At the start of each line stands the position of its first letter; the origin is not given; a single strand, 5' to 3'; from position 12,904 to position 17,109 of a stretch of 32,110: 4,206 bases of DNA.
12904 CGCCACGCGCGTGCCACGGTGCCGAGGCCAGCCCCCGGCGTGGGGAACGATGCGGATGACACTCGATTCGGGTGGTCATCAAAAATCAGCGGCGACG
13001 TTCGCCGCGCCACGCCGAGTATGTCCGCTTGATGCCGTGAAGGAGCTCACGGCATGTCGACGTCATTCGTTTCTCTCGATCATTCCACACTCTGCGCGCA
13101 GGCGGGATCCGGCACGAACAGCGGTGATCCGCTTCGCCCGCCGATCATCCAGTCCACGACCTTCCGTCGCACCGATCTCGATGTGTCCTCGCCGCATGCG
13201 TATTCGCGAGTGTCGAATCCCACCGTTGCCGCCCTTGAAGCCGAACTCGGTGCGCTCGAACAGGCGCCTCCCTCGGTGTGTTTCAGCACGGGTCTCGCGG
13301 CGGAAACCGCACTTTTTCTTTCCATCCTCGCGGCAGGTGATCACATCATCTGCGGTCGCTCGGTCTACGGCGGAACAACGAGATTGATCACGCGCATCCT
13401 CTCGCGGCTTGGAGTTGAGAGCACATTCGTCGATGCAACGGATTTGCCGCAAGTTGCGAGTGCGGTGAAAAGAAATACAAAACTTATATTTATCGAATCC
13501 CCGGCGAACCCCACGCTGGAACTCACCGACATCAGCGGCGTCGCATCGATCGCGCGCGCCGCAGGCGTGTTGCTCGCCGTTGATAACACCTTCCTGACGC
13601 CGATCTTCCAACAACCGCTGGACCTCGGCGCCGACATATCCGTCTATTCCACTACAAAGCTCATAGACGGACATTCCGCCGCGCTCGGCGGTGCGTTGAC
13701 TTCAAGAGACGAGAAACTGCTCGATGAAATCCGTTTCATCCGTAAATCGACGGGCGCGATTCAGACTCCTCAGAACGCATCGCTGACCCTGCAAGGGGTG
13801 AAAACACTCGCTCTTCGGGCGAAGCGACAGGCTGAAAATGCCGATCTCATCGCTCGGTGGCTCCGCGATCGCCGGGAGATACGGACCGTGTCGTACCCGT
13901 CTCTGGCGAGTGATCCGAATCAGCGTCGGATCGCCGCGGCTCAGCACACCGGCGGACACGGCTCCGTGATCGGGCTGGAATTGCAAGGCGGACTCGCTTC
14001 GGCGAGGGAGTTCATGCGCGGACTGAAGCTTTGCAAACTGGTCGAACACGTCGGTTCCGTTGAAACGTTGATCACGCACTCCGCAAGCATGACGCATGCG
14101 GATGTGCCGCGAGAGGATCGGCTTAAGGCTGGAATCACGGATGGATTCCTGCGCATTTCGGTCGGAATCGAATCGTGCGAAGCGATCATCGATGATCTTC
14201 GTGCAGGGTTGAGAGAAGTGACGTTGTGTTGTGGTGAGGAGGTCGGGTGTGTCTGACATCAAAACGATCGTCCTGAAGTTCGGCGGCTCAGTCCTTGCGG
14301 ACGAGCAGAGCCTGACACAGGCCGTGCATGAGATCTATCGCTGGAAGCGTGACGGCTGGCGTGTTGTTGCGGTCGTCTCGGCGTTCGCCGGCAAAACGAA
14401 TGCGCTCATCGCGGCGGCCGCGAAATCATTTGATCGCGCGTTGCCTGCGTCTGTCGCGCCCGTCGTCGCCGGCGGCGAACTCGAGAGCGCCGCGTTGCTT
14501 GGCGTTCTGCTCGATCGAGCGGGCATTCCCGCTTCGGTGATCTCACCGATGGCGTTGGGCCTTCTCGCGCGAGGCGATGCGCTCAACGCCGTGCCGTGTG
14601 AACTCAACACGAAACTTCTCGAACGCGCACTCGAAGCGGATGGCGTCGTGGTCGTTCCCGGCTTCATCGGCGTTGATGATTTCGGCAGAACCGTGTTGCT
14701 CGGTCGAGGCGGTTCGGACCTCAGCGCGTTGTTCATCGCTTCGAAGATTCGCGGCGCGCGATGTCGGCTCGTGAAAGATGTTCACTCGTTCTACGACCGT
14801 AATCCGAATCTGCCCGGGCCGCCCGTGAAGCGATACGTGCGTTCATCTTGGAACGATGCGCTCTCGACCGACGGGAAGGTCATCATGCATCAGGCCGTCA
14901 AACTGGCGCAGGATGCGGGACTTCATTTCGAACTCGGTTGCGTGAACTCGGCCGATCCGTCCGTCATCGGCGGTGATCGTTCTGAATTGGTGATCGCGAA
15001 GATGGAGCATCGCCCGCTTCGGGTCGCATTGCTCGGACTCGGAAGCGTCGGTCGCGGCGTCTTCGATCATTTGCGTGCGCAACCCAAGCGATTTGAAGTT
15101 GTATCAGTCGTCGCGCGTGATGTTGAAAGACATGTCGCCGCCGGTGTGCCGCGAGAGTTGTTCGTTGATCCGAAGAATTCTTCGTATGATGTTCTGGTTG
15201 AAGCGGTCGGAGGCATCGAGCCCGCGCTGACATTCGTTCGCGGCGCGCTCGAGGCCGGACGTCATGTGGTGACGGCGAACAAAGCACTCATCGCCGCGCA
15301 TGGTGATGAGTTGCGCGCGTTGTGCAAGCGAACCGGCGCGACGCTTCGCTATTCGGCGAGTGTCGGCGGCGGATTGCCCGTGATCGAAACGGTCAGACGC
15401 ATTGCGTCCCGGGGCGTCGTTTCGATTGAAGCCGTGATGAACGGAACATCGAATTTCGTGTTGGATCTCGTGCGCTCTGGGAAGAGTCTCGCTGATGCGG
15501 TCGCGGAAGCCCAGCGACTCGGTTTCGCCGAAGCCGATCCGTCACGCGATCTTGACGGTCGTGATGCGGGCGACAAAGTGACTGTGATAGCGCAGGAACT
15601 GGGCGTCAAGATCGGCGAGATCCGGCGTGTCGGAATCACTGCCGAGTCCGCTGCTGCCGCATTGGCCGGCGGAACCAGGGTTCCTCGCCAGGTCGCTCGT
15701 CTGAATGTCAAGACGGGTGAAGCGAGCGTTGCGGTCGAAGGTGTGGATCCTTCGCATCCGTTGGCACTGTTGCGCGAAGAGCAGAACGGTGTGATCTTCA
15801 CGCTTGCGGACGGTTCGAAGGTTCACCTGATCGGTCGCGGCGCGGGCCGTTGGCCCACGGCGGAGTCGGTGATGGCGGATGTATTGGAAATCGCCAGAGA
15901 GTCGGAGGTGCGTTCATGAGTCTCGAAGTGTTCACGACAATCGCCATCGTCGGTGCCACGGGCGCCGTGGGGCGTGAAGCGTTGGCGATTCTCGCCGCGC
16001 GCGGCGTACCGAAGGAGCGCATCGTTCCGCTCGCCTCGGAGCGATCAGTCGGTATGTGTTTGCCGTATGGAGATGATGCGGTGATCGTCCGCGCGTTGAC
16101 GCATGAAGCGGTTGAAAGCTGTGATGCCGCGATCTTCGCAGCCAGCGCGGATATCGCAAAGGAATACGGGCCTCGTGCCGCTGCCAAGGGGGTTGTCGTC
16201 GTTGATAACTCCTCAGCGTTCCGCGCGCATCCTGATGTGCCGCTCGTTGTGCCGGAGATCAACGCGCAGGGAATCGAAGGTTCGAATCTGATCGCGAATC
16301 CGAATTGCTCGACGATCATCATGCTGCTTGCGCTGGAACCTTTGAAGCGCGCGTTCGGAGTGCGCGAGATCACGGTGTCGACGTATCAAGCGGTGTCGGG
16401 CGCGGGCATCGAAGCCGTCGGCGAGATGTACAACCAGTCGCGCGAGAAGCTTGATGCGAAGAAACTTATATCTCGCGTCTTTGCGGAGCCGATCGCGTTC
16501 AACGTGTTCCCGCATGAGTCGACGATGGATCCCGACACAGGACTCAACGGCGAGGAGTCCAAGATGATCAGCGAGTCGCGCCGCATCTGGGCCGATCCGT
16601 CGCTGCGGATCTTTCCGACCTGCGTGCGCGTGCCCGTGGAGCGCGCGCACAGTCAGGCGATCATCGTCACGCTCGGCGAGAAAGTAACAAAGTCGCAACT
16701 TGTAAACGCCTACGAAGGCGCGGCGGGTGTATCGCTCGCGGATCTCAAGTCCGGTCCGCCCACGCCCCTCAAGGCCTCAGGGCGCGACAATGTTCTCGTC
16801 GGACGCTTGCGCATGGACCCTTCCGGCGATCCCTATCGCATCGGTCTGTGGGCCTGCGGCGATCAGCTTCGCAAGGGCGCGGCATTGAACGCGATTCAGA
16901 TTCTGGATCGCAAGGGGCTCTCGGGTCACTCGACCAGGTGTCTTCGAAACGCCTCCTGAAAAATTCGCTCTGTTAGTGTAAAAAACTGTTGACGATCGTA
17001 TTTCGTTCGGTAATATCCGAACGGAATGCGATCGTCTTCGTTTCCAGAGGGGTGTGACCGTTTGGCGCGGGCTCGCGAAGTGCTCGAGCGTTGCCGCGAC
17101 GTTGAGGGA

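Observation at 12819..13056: Unannotated SAM-I-clan riboswitch with a complete promoter, aptamer, pseudoknot and start-codon sequestration logic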

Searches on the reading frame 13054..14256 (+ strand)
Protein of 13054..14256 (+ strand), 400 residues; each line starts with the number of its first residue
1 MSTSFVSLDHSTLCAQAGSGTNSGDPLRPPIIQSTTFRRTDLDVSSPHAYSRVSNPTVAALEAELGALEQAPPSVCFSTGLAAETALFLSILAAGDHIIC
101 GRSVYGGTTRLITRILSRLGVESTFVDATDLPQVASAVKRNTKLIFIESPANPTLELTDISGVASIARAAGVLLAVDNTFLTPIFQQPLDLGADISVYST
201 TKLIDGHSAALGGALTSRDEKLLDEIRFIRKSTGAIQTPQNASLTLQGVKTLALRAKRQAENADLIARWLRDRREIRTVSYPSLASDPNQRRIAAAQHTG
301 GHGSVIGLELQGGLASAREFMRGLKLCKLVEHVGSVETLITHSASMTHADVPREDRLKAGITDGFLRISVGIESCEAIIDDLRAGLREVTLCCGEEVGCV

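Call 8: search_protein_families(library=pfam, proteins=[window:13054-14256:+])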
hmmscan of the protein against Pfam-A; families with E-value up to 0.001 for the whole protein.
window:13054-14256:+ (400 aa): 2 families
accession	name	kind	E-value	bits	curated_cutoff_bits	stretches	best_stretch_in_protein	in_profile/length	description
PF01053.26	Cys_Met_Meta_PP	-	1.9e-116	389.2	27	1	12-386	2-380/381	Cys/Met metabolism PLP-dependent enzyme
PF00155.27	Aminotran_1_2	-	0.00065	19.4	19.7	1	68-187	61-195/361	Aminotransferase class I and II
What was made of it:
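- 13054..14256 (+): First regulated gene, a Cys/Met-metabolism PLP enzyme (cystathionine gamma-synthase / O-succinylhomoserine sulfhydrylase family). Call 8 (PF01053, 389 bits).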

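Call 9: find_related_loci(query=window:13054-14256:+, collection=genome_contigs, flank=3000)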
Query window:13054-14256:+ (400 aa) in genome_contigs; peptide patterns used: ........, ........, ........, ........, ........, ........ (x = any residue, [..] = any of these).
511 stretches matched a pattern; 315 encode a relative of the query (tblastn E <= 1e-3); the best 80 are kept; 80 distinct loci.
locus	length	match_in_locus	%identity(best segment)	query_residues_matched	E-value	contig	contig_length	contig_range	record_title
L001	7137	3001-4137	63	7-386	2e-152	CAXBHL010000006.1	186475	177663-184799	MAG TPA_asm: uncultured Phycisphaerales bacterium isolate ERR2762155_binner12_Refined_22 genome assembly, contig: ERZ342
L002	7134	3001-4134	63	8-386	2e-150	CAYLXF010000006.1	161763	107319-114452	MAG TPA_asm: uncultured Phycisphaeraceae bacterium isolate SRP263527_co1_96 genome assembly, contig: NODE_33_length_1617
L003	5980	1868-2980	56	30-400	3e-132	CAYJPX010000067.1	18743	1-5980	MAG TPA_asm: uncultured Phycisphaeraceae bacterium isolate ERP124720_co1_204 genome assembly, contig: NODE_3741_length_1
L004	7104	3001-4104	57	20-383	6e-128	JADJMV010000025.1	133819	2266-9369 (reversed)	MAG: Phycisphaerales bacterium isolate EsbW_18-Q3-R4-48_BATAC.72 tig01102544-10-1331750, whole genome shotgun sequence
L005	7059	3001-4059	59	30-382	1e-127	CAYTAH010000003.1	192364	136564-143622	MAG TPA_asm: uncultured Phycisphaeraceae bacterium isolate binchicken_co235_23 genome assembly, contig: NODE_116_length_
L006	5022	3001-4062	59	30-383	5e-127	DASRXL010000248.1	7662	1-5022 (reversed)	MAG TPA_asm: Phycisphaerales bacterium isolate SMAG_U12108 k141_135151, whole genome shotgun sequence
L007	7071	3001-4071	57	30-386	1e-125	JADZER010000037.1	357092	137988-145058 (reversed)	MAG: Phycisphaerales bacterium isolate SJ83 c_000000757288, whole genome shotgun sequence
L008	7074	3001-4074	53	29-388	3e-119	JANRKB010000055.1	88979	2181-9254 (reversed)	MAG: Planctomycetota bacterium isolate bins.472 k141_4085644, whole genome shotgun sequence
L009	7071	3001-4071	57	30-386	1e-118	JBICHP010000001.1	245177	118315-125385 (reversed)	MAG: Phycisphaerales bacterium JB054 k141_102611, whole genome shotgun sequence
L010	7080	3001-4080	51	30-395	1e-116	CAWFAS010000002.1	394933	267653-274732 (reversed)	MAG: uncultured Gammaproteobacteria bacterium isolate MFD09286.bin.1.170 genome assembly, contig: contig_27006, whole ge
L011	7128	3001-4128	48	14-389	3e-116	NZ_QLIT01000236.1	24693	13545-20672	Facilibium subflavum strain SYSU SYW-5 contig236, whole genome shotgun sequence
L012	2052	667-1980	49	30-389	1e-117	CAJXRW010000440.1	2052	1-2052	MAG TPA_asm: uncultured Gammaproteobacteria bacterium isolate SRR3933379_bin.11_MetaBAT_v2.12.1_MAG genome assembly, con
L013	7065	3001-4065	52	30-386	3e-108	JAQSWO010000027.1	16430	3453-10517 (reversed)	MAG: Gammaproteobacteria bacterium isolate C_No_T20_C_bin.79 scaffold_2607, whole genome shotgun sequence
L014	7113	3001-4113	58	19-386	2e-134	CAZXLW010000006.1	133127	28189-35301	MAG TPA_asm: uncultured Pirellulaceae bacterium isolate SRP114822_co2_88 genome assembly, contig: NODE_51_length_133127_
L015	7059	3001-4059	46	30-386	9e-97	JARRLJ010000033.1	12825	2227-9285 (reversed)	MAG: Gemmatimonadales bacterium isolate Spart_069_MAG scaffold_4345, whole genome shotgun sequence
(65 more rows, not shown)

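Call 47: search_protein_families(library=ncbifam, proteins=[window:13054-14256:+])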
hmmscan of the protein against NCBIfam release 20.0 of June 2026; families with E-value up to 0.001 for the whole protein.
window:13054-14256:+ (400 aa): 49 families (the best 25 are shown)
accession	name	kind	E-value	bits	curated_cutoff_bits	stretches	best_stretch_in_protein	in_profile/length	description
NF005871.0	PRK07811.1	equivalog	6.8e-104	347.5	513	1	25-387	29-387/389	cystathionine gamma-synthase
NF005976.0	PRK08064.1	equivalog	1.4e-103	346.9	627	1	18-389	17-383/390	cystathionine beta-lyase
TIGR01325.1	O_suc_HS_sulf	equivalog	1e-100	337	510.05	1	48-386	46-380/380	O-succinylhomoserine sulfhydrylase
NF006003.0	PRK08133.1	equivalog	1.8e-100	336.5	522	1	48-387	58-395/396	O-succinylhomoserine sulfhydrylase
NF005810.0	PRK07671.1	equivalog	1.9e-100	336.5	594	1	21-386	15-376/377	bifunctional cystathionine gamma-lyase/homocysteine desulfhydrase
TIGR01328.1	met_gam_lyase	equivalog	5.5e-95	318.5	549.7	1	12-387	6-389/391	methionine gamma-lyase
NF005695.0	PRK07503.1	equivalog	7.6e-94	314.6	666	1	29-389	30-397/403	methionine gamma-lyase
TIGR02080.1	O_succ_thio_ly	equivalog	1.3e-91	307.1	504.55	1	27-388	22-381/382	cystathionine gamma-synthase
TIGR01326.1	OAH_OAS_sulfhy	subfamily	1.5e-91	307.3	495.1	2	48-220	49-221/418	O-acetylhomoserine aminocarboxypropyltransferase/cysteine synthase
NF004821.0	PRK06176.1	equivalog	1.1e-90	304.2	642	1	29-387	23-377/380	cystathionine gamma-synthase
NF005696.0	PRK07504.1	equivalog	1.3e-90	304.1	675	1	48-389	57-396/397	O-succinylhomoserine sulfhydrylase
NF006097.0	PRK08249.1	equivalog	4.3e-90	302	600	1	30-389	32-396/402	cystathionine gamma-synthase family protein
NF004876.0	PRK06234.1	subfamily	8.4e-89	298.4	666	1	46-389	54-398/400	methionine gamma-lyase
NF043007.1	CysBLyMetC_Staph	equivalog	9e-88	294.7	700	1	29-389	24-375/378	cystathionine beta-lyase MetC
NF005263.0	PRK06767.1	equivalog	4.4e-85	286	617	1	25-390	22-387/392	methionine gamma-lyase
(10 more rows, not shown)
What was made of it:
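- Gene context: the regulated genes belong to methionine and homoserine biosynthesis (calls 8, 47).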

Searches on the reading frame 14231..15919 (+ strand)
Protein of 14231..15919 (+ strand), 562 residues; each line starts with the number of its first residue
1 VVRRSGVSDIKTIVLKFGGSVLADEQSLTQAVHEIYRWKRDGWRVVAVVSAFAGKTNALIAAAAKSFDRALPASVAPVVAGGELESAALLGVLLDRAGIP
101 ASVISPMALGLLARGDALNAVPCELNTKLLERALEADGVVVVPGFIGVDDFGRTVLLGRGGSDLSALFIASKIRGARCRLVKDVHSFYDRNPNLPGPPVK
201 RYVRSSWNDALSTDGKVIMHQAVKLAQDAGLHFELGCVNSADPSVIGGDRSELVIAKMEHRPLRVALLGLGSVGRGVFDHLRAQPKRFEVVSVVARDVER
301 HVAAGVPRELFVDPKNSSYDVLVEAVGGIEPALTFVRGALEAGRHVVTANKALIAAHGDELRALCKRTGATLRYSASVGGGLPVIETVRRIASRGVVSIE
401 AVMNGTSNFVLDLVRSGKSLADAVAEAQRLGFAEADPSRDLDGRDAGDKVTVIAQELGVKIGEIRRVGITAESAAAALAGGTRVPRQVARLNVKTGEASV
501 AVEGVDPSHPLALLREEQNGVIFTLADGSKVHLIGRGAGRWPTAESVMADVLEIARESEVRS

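Call 8: search_protein_families(library=pfam, proteins=[window:14231-15919:+])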
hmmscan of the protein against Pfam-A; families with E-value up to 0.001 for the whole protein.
window:14231-15919:+ (562 aa): 3 families
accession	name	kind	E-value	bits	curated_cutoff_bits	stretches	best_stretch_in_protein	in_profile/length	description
PF00742.24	Homoserine_dh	-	1.8e-35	122.8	22.9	1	383-552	1-173/173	Homoserine dehydrogenase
PF00696.33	AA_kinase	-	1.6e-27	97.2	24.9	1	11-227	1-224/234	Amino acid kinase family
PF03447.22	NAD_binding_3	-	2.1e-15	57.9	24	1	269-374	1-115/116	Homoserine dehydrogenase, NAD binding domain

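Call 47: search_protein_families(library=ncbifam, proteins=[window:14231-15919:+])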
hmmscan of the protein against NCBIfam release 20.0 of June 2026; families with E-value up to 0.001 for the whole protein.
window:14231-15919:+ (562 aa): 28 families (the best 25 are shown)
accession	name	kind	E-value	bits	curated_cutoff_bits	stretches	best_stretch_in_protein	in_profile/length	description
NF004976.0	PRK06349.1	subfamily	5.6e-64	216.8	205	1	261-559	3-323/430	homoserine dehydrogenase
NF006959.0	PRK09436.1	equivalog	9.8e-54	182.6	726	4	338-461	566-694/819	bifunctional aspartate kinase/homoserine dehydrogenase I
NF004912.0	PRK06270.1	equivalog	2.9e-52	178.2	373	1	316-558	88-340/343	homoserine dehydrogenase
NF007003.0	PRK09466.1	subfamily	1.4e-44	152.7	582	3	340-461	562-688/810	bifunctional aspartate kinase/homoserine dehydrogenase II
NF005154.0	PRK06635.1-2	equivalog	7.5e-36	124.3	376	1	12-232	3-226/407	aspartate kinase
TIGR00656.1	asp_kin_monofn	equivalog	1.6e-35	122.9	402.25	1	11-234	2-234/407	aspartate kinase, monofunctional class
NF005155.0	PRK06635.1-4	equivalog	6.4e-35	120.9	346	1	12-228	3-221/407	aspartate kinase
TIGR00657.1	asp_kinases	subfamily_domain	2.7e-33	115.7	208.7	2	72-192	103-224/442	aspartate kinase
NF006235.0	PRK08374.1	equivalog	8.2e-32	110.6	451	1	320-555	93-329/336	homoserine dehydrogenase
NF006459.0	PRK08841.1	equivalog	1.6e-26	93.3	535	1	12-194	5-187/395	aspartate kinase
NF005656.0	PRK07431.1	equivalog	1.1e-24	87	657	1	12-194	3-187/587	aspartate kinase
NF005153.0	PRK06635.1-1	equivalog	4.1e-23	82.1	585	1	12-235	3-229/421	aspartate kinase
NF006068.0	PRK08210.1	equivalog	4.7e-23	82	474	1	11-229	2-227/405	aspartate kinase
NF005159.0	PRK06635.2-3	equivalog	2.5e-22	79.5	379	1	12-225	3-225/406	aspartate kinase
NF005161.0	PRK06635.2-5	equivalog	4e-22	78.7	586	1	10-236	3-230/402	aspartate kinase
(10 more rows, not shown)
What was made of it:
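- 14231..16959 (+): Rest of the operon: a fused aspartokinase / homoserine dehydrogenase (14231-15919) and an aspartate-semialdehyde dehydrogenase (about 15934-16959; the listed TTG start at 15850 is probably too early). Calls 8 and 47.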

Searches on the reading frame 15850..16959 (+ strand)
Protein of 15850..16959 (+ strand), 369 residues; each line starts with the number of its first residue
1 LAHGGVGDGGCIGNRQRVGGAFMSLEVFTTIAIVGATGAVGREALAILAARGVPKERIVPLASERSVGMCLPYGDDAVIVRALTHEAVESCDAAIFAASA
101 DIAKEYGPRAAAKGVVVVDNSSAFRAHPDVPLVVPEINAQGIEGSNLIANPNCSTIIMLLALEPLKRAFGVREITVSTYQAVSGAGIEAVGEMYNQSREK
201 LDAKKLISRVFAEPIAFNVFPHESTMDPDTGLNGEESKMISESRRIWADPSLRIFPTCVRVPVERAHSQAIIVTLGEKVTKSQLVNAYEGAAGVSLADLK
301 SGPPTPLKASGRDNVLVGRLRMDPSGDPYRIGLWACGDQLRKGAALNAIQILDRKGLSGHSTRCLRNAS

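Call 8: search_protein_families(library=pfam, proteins=[window:15850-16959:+])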
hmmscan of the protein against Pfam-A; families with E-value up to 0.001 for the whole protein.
window:15850-16959:+ (369 aa): 2 families
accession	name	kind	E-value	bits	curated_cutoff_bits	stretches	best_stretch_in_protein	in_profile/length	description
PF02774.23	Semialdhyde_dhC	-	6e-37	128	26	1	162-342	1-184/184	Semialdehyde dehydrogenase, dimerisation domain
PF01118.30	Semialdhyde_dh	-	1.1e-26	94.1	26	1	31-143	2-119/121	Semialdehyde dehydrogenase, NAD binding domain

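Call 47: search_protein_families(library=ncbifam, proteins=[window:15850-16959:+])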
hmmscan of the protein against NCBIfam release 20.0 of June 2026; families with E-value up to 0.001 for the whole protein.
window:15850-16959:+ (369 aa): 12 families
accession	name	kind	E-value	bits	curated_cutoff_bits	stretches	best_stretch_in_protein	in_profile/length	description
NF011456.0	PRK14874.1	equivalog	3.9e-107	358.2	223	1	29-352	5-337/346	aspartate-semialdehyde dehydrogenase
TIGR01296.1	asd_B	equivalog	1.8e-94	316.7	324.2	1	31-352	2-333/339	aspartate-semialdehyde dehydrogenase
NF005229.0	PRK06728.1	equivalog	1.1e-65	221.8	628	1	30-353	7-339/347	aspartate-semialdehyde dehydrogenase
NF004224.0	PRK05671.1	equivalog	7.2e-56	190.1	284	1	30-351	6-327/336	aspartate-semialdehyde dehydrogenase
NF005957.0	PRK08040.1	equivalog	1.4e-46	159.5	273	1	30-353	6-328/336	aspartate-semialdehyde dehydrogenase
NF006416.0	PRK08664.1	subfamily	2.9e-39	135.2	232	2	30-191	5-187/350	aspartate-semialdehyde dehydrogenase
TIGR00978.1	asd_EA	equivalog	1.1e-33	116.7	301.2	2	31-193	3-187/342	aspartate-semialdehyde dehydrogenase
NF005144.0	PRK06598.1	subfamily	5.7e-21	75.1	198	2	203-346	210-358/369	aspartate-semialdehyde dehydrogenase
TIGR01850.1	argC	equivalog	9.5e-18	64.5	233.6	1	30-192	2-190/345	N-acetyl-gamma-glutamyl-phosphate reductase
TIGR01745.1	asd_gamma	equivalog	1e-13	51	402.9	2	77-196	51-177/366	aspartate-semialdehyde dehydrogenase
TIGR01851.1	argC_other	equivalog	1.5e-07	31.1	229.85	1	87-198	46-163/310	N-acetyl-gamma-glutamyl-phosphate reductase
NF005368.0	PRK06901.1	equivalog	6.4e-07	28.9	437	1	95-284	71-247/323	oxidoreductase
